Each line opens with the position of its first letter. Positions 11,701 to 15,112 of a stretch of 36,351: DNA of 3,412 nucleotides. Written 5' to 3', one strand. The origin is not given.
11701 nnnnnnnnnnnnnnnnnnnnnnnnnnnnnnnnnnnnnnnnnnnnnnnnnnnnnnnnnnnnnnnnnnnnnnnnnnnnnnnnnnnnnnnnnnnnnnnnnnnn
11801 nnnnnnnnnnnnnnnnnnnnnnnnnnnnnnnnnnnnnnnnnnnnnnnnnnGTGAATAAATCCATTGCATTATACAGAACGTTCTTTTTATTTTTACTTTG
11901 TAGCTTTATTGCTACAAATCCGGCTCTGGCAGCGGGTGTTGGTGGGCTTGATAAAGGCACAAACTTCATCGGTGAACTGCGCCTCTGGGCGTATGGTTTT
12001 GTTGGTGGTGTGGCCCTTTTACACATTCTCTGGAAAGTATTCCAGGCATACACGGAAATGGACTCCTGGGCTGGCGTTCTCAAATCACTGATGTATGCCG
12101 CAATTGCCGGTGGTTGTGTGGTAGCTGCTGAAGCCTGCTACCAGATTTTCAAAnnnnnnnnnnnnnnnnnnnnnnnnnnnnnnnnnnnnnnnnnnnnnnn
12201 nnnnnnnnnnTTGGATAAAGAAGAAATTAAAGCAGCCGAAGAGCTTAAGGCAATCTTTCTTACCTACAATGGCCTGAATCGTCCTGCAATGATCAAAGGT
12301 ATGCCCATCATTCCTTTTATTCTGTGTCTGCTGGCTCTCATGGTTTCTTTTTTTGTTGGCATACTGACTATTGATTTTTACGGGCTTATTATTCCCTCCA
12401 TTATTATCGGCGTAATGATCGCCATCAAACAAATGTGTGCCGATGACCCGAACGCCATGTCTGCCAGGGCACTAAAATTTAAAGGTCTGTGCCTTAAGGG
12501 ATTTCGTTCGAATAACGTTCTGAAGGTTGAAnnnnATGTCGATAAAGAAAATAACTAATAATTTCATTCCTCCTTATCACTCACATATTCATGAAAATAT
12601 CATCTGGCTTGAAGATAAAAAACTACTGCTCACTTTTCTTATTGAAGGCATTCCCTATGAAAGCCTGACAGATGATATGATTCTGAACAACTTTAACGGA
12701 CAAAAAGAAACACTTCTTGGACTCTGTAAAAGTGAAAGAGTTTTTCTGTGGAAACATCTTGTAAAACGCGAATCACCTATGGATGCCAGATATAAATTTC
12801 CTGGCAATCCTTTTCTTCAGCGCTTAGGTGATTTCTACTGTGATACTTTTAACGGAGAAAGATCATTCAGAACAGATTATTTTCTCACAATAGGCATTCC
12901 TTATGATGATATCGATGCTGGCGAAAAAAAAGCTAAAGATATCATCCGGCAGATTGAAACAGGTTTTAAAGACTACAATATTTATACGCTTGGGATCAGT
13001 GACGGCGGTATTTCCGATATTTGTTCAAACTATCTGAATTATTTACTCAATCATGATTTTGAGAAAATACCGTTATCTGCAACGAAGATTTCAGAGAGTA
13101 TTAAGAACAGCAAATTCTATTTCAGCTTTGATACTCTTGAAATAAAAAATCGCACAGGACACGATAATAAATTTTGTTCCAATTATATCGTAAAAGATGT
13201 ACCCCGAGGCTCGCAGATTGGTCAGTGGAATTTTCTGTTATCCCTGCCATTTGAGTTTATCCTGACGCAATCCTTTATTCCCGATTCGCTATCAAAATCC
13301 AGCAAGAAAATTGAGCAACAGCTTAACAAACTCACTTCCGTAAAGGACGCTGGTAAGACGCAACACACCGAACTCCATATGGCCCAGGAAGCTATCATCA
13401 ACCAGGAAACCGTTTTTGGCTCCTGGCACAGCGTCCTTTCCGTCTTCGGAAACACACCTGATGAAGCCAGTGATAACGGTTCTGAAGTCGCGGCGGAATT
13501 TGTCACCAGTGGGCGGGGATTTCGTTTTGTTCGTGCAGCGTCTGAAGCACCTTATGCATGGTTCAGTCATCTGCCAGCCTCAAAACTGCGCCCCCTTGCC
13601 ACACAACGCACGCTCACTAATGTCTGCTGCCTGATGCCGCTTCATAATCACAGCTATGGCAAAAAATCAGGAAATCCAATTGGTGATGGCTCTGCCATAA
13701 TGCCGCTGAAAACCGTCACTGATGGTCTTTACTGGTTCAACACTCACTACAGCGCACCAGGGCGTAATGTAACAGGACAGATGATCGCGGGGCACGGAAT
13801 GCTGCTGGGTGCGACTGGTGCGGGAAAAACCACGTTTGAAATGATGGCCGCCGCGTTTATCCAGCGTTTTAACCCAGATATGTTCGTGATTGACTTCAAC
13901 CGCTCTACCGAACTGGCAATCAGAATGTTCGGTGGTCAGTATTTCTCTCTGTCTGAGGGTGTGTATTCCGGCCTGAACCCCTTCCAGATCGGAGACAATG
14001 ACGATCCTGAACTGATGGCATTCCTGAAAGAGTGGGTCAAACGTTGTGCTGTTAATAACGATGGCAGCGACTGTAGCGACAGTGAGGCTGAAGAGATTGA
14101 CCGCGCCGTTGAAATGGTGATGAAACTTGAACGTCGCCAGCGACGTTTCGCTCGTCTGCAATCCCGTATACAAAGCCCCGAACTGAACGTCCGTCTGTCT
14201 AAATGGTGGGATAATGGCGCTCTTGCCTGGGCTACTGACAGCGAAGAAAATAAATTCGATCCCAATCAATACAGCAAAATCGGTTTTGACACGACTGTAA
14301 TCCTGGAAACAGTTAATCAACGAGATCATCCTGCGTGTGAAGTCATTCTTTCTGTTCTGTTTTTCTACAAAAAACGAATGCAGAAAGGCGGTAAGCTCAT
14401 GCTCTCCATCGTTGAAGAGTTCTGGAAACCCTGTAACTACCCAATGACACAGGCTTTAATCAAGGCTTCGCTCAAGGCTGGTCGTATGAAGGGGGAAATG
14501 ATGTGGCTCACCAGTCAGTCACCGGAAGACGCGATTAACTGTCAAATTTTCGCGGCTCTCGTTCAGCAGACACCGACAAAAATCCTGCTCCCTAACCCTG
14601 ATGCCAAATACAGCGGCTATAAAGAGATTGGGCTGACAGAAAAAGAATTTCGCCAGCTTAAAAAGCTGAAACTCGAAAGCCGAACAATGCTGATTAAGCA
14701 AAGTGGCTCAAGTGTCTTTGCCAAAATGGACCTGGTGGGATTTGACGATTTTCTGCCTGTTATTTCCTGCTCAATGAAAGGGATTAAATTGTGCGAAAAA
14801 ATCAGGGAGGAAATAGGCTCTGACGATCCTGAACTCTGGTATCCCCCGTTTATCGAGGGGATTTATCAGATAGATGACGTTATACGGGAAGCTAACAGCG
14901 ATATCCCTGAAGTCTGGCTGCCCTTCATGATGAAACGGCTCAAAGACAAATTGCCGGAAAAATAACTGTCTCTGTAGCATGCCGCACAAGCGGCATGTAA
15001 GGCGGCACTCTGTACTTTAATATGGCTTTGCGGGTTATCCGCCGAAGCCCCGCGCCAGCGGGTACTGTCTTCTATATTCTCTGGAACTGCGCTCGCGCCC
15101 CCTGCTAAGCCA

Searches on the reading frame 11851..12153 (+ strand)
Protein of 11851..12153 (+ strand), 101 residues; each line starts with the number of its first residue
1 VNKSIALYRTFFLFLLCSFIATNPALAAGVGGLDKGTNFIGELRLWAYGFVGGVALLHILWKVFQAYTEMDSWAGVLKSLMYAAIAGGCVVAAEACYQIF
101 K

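Call 26: search_dna_similar(query=window:11851-12153:+, collection=plasmids, mode=protein, max_rows=60, rows=spread, max_evalue=0.001)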
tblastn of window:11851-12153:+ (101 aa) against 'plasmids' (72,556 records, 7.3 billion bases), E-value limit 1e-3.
Records with a match: 626; places in all: 627; records where one place covers at least 80% of the query: 605.
Best place of each record, by identity: >=99% 4; 95-99% 2; 90-95% 5; 60-80% 2; <60% 613.
By first word of the organism name: Escherichia 476; Salmonella 49; Shigella 32; Klebsiella 23; Ralstonia 7; Arsenophonus 6; Proteus 6; Xylella 5; Haemophilus 4; Citrobacter 4; and 9 more.
By predicted mobility (MOB-suite, as given by PLSDB): conjugative 576; mobilizable 30; non-mobilizable 20.
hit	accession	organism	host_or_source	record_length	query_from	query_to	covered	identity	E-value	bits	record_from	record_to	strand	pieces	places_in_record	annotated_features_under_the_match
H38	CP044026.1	Escherichia coli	pork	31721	1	101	100%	99.0%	2e-59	202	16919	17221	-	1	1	hypothetical protein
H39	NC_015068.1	Yersinia pestis Java 9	-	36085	2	101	99%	78.6%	2e-43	156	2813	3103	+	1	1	hypothetical protein (x2)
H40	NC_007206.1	Haemophilus influenzae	-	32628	2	100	98%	35.4%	2e-6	51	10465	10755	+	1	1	TrbC/VirB2 family protein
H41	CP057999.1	Escherichia coli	culture,Pooled sheep faecal samples ...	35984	1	101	100%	34.7%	3e-8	56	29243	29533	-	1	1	TrbC/VirB2 family protein | lytic transglycosylase domain-containing protein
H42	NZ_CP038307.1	Escherichia coli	cattle,cattle feces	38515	1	101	100%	34.7%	3e-8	56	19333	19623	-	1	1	TrbC/VirB2 family protein | lytic transglycosylase domain-containing protein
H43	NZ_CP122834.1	Escherichia coli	Sus scrofa,feces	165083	1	101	100%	34.7%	3e-8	56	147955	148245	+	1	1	TrbC/VirB2 family protein | lytic transglycosylase domain-containing protein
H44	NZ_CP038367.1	Escherichia coli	-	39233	1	101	100%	34.7%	3e-8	56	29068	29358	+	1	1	TrbC/VirB2 family protein | lytic transglycosylase domain-containing protein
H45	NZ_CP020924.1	Salmonella enterica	Jeonju-si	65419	1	101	100%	34.7%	3e-8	56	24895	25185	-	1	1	TrbC/VirB2 family protein | lytic transglycosylase domain-containing protein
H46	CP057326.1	Citrobacter freundii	culture,Pooled pig faecal samples ...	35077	9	101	92%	34.4%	3e-8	56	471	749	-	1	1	conjugal transfer protein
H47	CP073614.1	Escherichia coli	Homo sapiens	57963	14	101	87%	36.4%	1e-9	60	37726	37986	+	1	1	conjugal transfer protein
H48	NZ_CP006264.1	Escherichia coli O145:H28 str. RM13516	Homo sapiens,feces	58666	14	101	87%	36.4%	1e-9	60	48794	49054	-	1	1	TrbC/VirB2 family protein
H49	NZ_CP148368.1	Escherichia coli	Homo sapiens,single cell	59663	14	101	87%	36.4%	1e-9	60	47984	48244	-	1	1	TrbC/VirB2 family protein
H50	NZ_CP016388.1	Salmonella enterica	Homo sapiens,blood culture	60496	14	101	87%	36.4%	1e-9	60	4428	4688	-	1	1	TrbC/VirB2 family protein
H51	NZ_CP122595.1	Escherichia coli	Sus scrofa,feces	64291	14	101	87%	36.4%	1e-9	60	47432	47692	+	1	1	TrbC/VirB2 family protein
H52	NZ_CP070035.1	Escherichia coli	Homo sapiens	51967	14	101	87%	36.4%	4e-9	59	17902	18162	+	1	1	conjugal transfer protein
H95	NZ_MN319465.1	Klebsiella pneumoniae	-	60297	11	100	89%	34.4%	6e-5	47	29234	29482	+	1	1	conjugal transfer protein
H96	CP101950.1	Escherichia coli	Microbe organism,goat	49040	14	101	87%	31.8%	3e-8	56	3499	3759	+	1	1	conjugal transfer protein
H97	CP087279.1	Ralstonia solanacearum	Tobacco,whole organism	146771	15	74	59%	35.0%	3e-4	45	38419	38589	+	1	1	record has no annotation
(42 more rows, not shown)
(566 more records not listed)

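Call 27: get_annotated_region(hit=H40, flank=1500)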
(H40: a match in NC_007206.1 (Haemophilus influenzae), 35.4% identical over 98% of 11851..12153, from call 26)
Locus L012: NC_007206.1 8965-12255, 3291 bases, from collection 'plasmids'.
description: Haemophilus influenzae biotype aegyptius plasmid pF1947, complete sequence
organism: Haemophilus influenzae (NCBI taxid 725)
taxonomy: Bacteria; Pseudomonadota; Gammaproteobacteria; Pasteurellales; Pasteurellaceae; Haemophilus; Haemophilus influenzae
host: -; source: -; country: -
typing (MOB-suite, as given by PLSDB): conjugative; replicon rep_cluster_974; relaxase MOBP; mating-pair formation MPF_T
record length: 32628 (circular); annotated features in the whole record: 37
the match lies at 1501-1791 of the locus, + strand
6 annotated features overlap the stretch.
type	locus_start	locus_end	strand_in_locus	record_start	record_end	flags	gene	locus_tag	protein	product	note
CDS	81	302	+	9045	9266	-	-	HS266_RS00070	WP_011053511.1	hypothetical protein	-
CDS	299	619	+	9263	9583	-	-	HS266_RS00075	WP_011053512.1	hypothetical protein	-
CDS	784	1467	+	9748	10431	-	-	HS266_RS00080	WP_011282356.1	lytic transglycosylase domain-containing protein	-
CDS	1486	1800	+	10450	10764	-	-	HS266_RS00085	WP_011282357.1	TrbC/VirB2 family protein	-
CDS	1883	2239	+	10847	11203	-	-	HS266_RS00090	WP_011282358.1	VirB3 family type IV secretion system protein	-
CDS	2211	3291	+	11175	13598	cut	-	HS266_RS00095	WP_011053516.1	VirB4 family type IV secretion system protein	-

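Call 28: get_annotated_region(hit=H41, flank=1500)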
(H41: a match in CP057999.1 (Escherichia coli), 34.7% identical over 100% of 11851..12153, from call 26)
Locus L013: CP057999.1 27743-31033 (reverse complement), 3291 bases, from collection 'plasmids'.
description: Escherichia coli strain RHB06-C03 plasmid pRHB06-C03_4, complete sequence
organism: Escherichia coli (NCBI taxid 562)
taxonomy: Bacteria; Pseudomonadota; Gammaproteobacteria; Enterobacterales; Enterobacteriaceae; Escherichia; Escherichia coli
host: -; source: culture,Pooled sheep faecal samples collected from floor of farm; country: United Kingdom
typing (MOB-suite, as given by PLSDB): conjugative; replicon rep_cluster_991; relaxase MOBP; mating-pair formation MPF_T
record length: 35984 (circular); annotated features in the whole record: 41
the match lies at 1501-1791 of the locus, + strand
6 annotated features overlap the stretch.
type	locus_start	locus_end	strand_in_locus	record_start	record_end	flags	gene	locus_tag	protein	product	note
CDS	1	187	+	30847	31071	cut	-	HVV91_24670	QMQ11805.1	EexN family lipoprotein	-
CDS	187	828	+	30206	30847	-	-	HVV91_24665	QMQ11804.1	conjugal transfer protein TrbJ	-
CDS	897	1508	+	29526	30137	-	-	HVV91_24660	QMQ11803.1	lytic transglycosylase domain-containing protein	-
CDS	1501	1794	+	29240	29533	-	-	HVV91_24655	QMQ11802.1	TrbC/VirB2 family protein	-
CDS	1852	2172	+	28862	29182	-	-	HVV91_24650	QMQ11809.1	VirB3 family type IV secretion system protein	-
CDS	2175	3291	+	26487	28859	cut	-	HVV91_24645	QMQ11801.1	conjugal transfer protein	-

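Call 29: get_annotated_region(hit=H46, flank=1500)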
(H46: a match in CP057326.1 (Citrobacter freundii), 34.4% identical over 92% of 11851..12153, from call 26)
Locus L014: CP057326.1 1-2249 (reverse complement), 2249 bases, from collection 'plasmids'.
description: Citrobacter freundii strain RHB30-C03 plasmid pRHB30-C03_4, complete sequence
organism: Citrobacter freundii (NCBI taxid 546)
taxonomy: Bacteria; Pseudomonadota; Gammaproteobacteria; Enterobacterales; Enterobacteriaceae; Citrobacter; Citrobacter freundii
host: -; source: culture,Pooled pig faecal samples collected from floor of farm; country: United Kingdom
typing (MOB-suite, as given by PLSDB): non-mobilizable
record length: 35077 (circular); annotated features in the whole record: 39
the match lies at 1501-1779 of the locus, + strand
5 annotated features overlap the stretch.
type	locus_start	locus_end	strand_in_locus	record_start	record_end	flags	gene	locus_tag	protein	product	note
CDS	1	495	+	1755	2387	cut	-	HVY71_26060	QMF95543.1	conjugal transfer protein TrbJ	-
CDS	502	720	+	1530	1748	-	-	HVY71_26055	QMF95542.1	EexN family lipoprotein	-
CDS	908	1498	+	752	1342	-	-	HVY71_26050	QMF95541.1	lytic transglycosylase domain-containing protein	-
CDS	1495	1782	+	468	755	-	-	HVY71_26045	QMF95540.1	conjugal transfer protein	-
CDS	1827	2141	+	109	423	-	-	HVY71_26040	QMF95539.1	VirB3 family type IV secretion system protein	-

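Call 30: get_annotated_region(hit=H48, flank=1500)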
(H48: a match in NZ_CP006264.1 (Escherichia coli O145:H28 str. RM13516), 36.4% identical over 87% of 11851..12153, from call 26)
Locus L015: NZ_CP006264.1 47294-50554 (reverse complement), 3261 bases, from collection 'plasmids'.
description: Escherichia coli O145:H28 str. RM13516 plasmid pRM13516, complete sequence
organism: Escherichia coli O145:H28 str. RM13516 (NCBI taxid 1248915)
taxonomy: Bacteria; Pseudomonadota; Gammaproteobacteria; Enterobacterales; Enterobacteriaceae; Escherichia; Escherichia coli; Escherichia coli O145:H28 str. RM13516
host: -; source: Homo sapiens,feces; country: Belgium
typing (MOB-suite, as given by PLSDB): conjugative; replicon IncI2; relaxase MOBP; mating-pair formation MPF_T
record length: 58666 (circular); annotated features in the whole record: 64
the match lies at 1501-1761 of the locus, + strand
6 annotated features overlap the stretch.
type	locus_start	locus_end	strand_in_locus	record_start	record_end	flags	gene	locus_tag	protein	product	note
CDS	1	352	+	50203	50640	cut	pilM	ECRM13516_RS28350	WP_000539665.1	type IV pilus biogenesis protein PilM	-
CDS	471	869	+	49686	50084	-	-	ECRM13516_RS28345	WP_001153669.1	hypothetical protein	-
CDS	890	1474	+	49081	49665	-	-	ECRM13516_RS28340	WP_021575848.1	lytic transglycosylase domain-containing protein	-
CDS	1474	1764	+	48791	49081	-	-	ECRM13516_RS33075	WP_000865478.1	TrbC/VirB2 family protein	-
CDS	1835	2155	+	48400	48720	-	-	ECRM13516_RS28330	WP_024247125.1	VirB3 family type IV secretion system protein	-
CDS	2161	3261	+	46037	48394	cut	-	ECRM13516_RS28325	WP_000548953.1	VirB4 family type IV secretion system protein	-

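Call 31: get_annotated_region(hit=H95, flank=1500)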
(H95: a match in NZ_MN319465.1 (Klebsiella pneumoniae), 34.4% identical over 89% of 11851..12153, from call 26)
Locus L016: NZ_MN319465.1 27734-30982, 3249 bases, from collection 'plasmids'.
description: Klebsiella pneumoniae strain LDL3-2 plasmid pHNLDL3-2, complete sequence
organism: Klebsiella pneumoniae (NCBI taxid 573)
taxonomy: Bacteria; Pseudomonadota; Gammaproteobacteria; Enterobacterales; Enterobacteriaceae; Klebsiella; Klebsiella pneumoniae
host: -; source: -; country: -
typing (MOB-suite, as given by PLSDB): mobilizable; relaxase MOBP
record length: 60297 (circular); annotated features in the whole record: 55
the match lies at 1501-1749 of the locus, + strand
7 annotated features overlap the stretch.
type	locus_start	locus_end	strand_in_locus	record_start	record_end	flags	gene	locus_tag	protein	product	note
CDS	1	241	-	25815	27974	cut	-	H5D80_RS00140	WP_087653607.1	type IA DNA topoisomerase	GO:0006265 - DNA topological change [Evidence IEA]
CDS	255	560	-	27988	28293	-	-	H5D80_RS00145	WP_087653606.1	TrbM/KikA/MpfK family conjugal transfer protein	-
CDS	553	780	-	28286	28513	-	-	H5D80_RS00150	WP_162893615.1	hypothetical protein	-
CDS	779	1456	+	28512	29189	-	-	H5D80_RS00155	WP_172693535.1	lytic transglycosylase domain-containing protein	-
CDS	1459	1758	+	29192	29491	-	-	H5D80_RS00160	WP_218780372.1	conjugal transfer protein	-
CDS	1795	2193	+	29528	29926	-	-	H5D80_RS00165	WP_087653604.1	VirB3 family type IV secretion system protein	-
CDS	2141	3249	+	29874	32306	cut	-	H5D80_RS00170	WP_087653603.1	VirB4 family type IV secretion system protein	-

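Call 32: get_annotated_region(hit=H96, flank=1500)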
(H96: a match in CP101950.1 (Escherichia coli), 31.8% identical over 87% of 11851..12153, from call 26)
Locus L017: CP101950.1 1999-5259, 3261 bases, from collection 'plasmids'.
description: Escherichia coli strain STEC1099 plasmid unnamed1, complete sequence
organism: Escherichia coli (NCBI taxid 562)
taxonomy: Bacteria; Pseudomonadota; Gammaproteobacteria; Enterobacterales; Enterobacteriaceae; Escherichia; Escherichia coli
host: -; source: Microbe organism,goat; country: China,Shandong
typing (MOB-suite, as given by PLSDB): conjugative; replicon IncI2; relaxase MOBP,MOBP; mating-pair formation MPF_T
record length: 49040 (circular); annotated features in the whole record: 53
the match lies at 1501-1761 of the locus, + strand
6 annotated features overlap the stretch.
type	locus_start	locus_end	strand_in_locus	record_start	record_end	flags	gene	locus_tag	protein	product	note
CDS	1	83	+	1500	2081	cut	-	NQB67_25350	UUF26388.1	hypothetical protein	-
CDS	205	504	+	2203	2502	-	-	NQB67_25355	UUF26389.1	TrbM/KikA/MpfK family conjugal transfer protein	-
CDS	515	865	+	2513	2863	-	-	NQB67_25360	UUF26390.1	hypothetical protein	-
CDS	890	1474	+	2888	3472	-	-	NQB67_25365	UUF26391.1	lytic transglycosylase domain-containing protein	-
CDS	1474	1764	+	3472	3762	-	-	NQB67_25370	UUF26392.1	conjugal transfer protein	-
CDS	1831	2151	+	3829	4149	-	-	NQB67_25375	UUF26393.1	VirB3 family type IV secretion system protein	-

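Call 33: get_annotated_region(hit=H97, flank=1500)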
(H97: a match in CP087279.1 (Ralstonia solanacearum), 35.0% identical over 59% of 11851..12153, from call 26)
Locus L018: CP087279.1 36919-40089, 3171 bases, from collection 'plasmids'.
description: Ralstonia solanacearum strain FJ1003 plasmid unnamed1, complete sequence
organism: Ralstonia solanacearum (NCBI taxid 305)
taxonomy: Bacteria; Pseudomonadota; Betaproteobacteria; Burkholderiales; Burkholderiaceae; Ralstonia; Ralstonia solanacearum
host: -; source: Tobacco,whole organism; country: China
typing (MOB-suite, as given by PLSDB): mobilizable; relaxase MOBP
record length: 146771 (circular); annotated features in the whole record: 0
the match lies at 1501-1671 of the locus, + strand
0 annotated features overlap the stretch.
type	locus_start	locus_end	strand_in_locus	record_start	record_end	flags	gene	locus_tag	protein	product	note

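Call 54: search_protein_families(library=pfam, proteins=[window:11851-12153:+], max_evalue=0.01)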
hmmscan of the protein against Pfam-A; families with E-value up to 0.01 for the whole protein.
window:11851-12153:+ (101 aa): 1 family
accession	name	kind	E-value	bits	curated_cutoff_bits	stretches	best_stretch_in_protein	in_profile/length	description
PF04956.18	TrbC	-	0.00044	20.8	27.9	1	6-92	9-90/98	TrbC/VIRB2 pilin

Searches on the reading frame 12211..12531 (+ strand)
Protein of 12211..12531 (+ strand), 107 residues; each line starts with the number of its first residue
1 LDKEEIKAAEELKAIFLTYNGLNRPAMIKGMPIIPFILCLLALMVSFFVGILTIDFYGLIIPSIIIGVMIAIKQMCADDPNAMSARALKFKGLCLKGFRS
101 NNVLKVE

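Call 25: find_related_loci(query=A2, collection=genome_contigs, flank=2500)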
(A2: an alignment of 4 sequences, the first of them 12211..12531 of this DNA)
Query A2 (107 aa) in genome_contigs; peptide patterns used: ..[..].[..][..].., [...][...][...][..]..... (x = any residue, [..] = any of these).
59 stretches matched a pattern; 3 encode a relative of the query (tblastn E <= 1e-3); 3 distinct loci.
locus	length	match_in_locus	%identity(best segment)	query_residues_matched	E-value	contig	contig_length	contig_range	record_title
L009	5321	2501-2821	99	1-107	2e-68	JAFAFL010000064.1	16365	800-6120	MAG: Proteobacteria bacterium isolate OH_SBlB_171 k127_958609, whole genome shotgun sequence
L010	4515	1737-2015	37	4-96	1e-16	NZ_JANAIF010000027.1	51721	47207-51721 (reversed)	Xenorhabdus bovienii strain T228 NODE_27_length_51721_cov_141.868794, whole genome shotgun sequence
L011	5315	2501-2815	37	1-106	2e-15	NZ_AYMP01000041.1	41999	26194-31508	Morganella morganii H1r Contig41, whole genome shotgun sequence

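Call 54: search_protein_families(library=pfam, proteins=[window:12211-12531:+], max_evalue=0.01)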
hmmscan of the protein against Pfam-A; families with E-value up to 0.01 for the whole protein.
window:12211-12531:+ (107 aa): 1 family
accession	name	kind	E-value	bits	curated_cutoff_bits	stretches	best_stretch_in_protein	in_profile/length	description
PF05101.18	VirB3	-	1.3e-08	35.4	23.9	1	19-91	6-72/84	Type IV secretory pathway, VirB3-like protein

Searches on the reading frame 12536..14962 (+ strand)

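Call 54: search_protein_families(library=pfam, proteins=[window:12536-14962:+], max_evalue=0.01)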
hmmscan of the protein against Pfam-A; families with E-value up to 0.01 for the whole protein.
window:12536-14962:+ (809 aa): 2 families
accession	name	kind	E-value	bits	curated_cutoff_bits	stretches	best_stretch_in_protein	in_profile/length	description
PF03135.19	CagE_TrbE_VirB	-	1.3e-16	61.6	21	1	163-348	16-197/204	CagE, TrbE, VirB family, component of type IV transporter system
PF19044.6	P-loop_TraG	-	8.1e-09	35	25.8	2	421-531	32-143/413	TraG P-loop domain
